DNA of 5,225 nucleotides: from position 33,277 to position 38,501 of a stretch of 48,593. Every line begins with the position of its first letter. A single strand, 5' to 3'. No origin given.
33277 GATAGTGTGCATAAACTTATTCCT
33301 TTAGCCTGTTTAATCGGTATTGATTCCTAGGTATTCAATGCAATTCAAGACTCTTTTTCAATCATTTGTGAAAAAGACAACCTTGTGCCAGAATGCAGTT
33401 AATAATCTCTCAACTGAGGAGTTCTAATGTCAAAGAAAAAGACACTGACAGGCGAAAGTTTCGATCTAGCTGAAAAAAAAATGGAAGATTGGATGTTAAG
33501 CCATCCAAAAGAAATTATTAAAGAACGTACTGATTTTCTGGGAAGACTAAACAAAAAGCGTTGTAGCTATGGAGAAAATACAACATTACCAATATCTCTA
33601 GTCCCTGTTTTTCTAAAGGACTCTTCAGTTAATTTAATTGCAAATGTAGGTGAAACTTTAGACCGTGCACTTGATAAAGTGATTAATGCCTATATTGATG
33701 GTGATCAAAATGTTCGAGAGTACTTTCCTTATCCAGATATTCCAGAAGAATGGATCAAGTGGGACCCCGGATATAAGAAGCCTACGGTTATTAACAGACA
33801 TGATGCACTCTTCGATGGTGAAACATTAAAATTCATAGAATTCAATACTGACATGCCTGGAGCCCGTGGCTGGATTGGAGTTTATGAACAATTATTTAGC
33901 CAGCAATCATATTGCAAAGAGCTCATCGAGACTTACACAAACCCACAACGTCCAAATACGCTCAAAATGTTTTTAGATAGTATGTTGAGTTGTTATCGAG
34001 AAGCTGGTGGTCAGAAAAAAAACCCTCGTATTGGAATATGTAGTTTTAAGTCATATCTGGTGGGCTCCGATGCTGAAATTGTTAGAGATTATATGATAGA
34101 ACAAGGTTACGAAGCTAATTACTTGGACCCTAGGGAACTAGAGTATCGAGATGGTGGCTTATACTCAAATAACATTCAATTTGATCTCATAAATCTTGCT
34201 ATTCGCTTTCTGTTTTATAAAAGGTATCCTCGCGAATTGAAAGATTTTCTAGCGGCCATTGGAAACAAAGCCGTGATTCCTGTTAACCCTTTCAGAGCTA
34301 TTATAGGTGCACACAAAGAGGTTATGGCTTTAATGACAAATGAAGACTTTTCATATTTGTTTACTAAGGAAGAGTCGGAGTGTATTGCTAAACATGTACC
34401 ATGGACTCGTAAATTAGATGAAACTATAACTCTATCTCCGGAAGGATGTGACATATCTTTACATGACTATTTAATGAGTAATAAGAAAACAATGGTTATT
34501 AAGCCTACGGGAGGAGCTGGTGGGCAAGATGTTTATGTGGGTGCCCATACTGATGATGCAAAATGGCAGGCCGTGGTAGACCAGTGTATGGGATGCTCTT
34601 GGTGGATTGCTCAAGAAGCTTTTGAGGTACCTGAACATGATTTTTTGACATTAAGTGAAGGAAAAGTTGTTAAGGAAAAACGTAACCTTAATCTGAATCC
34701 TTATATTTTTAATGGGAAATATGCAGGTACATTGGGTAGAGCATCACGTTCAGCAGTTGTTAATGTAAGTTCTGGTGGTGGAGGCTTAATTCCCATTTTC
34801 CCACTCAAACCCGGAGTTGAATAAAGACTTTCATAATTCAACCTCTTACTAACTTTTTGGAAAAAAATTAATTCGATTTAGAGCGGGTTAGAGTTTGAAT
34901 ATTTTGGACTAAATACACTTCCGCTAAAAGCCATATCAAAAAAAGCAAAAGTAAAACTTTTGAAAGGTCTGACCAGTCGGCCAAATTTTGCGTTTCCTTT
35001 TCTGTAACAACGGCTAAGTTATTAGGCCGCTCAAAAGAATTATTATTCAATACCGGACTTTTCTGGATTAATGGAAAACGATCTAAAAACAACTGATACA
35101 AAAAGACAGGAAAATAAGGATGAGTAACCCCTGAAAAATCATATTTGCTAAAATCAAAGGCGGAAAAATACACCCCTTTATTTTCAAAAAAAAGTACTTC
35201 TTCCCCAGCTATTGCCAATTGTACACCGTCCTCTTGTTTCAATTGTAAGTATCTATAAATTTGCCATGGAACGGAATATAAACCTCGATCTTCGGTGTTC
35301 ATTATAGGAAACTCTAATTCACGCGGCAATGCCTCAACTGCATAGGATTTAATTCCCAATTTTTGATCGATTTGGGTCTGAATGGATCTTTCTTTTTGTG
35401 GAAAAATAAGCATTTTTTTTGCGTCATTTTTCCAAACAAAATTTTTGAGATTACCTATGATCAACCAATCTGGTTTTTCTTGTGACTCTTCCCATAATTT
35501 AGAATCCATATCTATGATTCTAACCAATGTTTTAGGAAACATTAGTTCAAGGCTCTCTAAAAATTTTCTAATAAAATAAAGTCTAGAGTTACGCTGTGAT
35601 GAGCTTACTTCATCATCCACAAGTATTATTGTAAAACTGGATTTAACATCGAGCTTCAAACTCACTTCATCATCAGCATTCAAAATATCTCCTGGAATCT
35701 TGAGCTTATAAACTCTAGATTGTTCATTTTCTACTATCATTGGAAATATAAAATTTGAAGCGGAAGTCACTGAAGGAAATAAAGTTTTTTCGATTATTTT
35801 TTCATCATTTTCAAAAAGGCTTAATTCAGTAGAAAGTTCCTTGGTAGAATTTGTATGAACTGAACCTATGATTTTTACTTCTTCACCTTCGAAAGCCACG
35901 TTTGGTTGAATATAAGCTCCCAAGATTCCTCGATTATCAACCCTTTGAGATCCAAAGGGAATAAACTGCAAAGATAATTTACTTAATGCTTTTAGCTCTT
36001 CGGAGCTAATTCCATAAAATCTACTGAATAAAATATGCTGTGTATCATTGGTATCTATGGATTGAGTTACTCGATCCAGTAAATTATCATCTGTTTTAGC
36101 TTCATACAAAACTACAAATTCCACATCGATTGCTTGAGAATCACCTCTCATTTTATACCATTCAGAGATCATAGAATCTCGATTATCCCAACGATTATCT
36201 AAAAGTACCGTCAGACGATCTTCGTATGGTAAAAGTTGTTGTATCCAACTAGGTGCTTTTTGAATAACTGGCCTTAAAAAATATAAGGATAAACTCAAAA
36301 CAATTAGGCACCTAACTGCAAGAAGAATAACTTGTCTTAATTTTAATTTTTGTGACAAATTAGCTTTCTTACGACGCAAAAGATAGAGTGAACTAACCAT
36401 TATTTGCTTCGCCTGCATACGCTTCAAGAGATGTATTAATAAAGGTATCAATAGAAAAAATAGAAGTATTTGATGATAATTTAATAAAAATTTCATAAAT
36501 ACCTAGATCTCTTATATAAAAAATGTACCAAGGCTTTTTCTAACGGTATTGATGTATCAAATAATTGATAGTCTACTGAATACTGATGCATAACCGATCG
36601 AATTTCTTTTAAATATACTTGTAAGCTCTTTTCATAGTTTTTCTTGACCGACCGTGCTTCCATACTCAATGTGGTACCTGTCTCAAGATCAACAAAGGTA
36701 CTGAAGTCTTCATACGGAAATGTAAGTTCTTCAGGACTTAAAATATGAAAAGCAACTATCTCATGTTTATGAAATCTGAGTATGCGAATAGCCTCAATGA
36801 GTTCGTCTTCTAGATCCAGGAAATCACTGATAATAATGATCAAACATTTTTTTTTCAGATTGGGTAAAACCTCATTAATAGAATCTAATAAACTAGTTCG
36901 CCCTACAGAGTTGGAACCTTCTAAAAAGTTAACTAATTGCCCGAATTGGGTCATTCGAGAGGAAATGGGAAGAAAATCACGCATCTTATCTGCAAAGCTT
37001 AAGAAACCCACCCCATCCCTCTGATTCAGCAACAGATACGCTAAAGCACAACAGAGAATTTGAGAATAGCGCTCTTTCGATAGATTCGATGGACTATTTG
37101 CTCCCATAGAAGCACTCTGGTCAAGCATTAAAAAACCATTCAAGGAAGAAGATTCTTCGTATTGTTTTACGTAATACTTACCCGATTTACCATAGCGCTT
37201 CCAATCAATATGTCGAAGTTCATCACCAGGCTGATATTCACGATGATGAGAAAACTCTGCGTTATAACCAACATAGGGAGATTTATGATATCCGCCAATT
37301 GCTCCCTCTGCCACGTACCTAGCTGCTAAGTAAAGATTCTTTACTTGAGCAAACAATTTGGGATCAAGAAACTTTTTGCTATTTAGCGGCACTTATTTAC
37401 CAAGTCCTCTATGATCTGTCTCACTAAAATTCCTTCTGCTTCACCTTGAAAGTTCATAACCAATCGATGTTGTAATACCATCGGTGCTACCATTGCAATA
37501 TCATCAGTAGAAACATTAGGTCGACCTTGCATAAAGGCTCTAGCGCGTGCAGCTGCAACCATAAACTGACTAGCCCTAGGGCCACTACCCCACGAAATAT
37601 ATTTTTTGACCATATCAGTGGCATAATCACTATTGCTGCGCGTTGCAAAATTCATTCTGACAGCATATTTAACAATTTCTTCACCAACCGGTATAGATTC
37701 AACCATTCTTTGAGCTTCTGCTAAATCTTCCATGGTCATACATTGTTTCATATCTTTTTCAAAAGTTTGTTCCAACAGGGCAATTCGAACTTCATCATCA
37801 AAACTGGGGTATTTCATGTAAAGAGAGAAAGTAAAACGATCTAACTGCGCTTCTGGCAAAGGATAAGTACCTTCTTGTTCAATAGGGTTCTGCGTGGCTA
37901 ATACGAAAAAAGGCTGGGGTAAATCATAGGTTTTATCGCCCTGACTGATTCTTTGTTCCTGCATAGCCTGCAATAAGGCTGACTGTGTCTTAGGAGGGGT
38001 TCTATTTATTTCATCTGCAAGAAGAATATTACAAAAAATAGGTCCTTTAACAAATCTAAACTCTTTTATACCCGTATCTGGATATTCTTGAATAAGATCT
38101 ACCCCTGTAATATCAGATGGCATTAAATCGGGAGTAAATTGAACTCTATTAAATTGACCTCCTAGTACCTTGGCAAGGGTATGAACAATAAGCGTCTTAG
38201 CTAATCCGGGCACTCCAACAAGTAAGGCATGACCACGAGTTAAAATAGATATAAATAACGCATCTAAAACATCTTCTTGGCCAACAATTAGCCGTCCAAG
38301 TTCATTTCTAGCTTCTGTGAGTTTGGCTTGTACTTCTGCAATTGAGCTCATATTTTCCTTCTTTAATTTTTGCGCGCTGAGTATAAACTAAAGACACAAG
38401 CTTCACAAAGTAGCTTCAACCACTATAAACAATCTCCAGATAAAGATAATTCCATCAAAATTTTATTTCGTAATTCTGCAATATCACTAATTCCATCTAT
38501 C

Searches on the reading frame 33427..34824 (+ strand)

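Call 63: search_protein_families(library=pfam, proteins=[window:33427-34824:+], max_evalue=0.00001)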
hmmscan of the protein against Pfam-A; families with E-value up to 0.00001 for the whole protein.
window:33427-34824:+ (465 aa): 0 families

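Call 67: search_protein_families(library=pfam, proteins=[window:33427-34824:+], max_evalue=0.05)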
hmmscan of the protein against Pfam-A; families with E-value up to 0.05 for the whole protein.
window:33427-34824:+ (465 aa): 3 families
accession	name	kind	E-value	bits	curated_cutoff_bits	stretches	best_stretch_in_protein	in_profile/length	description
PF14403.11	CP_ATPgrasp_2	-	0.00074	19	32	1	347-430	282-359/374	Circularly permuted ATP-grasp type 2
PF04174.18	CP_ATPgrasp_1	-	0.032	13.7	23.1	0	347-396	282-332/332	A circularly permuted ATPgrasp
PF14397.11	ATPgrasp_ST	-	0.043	13.4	31.4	0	330-383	36-90/278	Sugar-transfer associated ATP-grasp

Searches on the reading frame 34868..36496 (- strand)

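Call 63: search_protein_families(library=pfam, proteins=[window:34868-36496:-], max_evalue=0.00001)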
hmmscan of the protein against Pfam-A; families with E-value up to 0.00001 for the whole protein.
window:34868-36496:- (542 aa): 1 family
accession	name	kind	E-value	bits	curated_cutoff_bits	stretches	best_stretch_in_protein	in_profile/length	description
PF07584.16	BatA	-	2.1e-07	31.7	25.9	1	10-76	11-77/77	Aerotolerance regulator N-terminal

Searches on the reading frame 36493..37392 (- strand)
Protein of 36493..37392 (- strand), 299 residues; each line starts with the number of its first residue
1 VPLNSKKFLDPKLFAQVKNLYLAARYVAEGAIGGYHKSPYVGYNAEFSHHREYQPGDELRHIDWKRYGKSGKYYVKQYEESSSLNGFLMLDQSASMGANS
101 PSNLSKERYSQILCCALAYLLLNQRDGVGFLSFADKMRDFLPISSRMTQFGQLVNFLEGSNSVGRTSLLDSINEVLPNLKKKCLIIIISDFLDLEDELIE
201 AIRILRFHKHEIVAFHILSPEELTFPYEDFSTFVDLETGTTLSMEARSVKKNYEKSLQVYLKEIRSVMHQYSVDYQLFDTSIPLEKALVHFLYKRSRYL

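Call 63: search_protein_families(library=pfam, proteins=[window:36493-37392:-], max_evalue=0.00001)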
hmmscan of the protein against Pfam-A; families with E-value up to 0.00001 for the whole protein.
window:36493-37392:- (299 aa): 1 family
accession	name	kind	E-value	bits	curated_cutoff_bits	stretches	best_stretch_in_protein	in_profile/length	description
PF01882.25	DUF58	-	7.7e-41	140.1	23.4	1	50-257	2-210/216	Protein of unknown function DUF58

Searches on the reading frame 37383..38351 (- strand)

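Call 63: search_protein_families(library=pfam, proteins=[window:37383-38351:-], max_evalue=0.00001)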
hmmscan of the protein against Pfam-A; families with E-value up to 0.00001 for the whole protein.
window:37383-38351:- (322 aa): 4 families
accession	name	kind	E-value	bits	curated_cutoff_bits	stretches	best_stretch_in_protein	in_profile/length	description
PF07726.17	AAA_3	-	3.8e-61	205.2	27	1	41-174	1-130/131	ATPase family associated with various cellular activities (AAA)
PF17863.7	AAA_lid_2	-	3.8e-19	68.6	22.7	1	248-316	5-73/74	AAA lid domain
PF20030.5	bpMoxR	-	8.6e-14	51.5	27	1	10-211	2-196/205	MoxR domain in the MoxR-vWA-beta-propeller ternary systems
PF07728.20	AAA_5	-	3.7e-13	50.1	22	1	42-173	2-139/139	AAA domain (dynein-related subfamily)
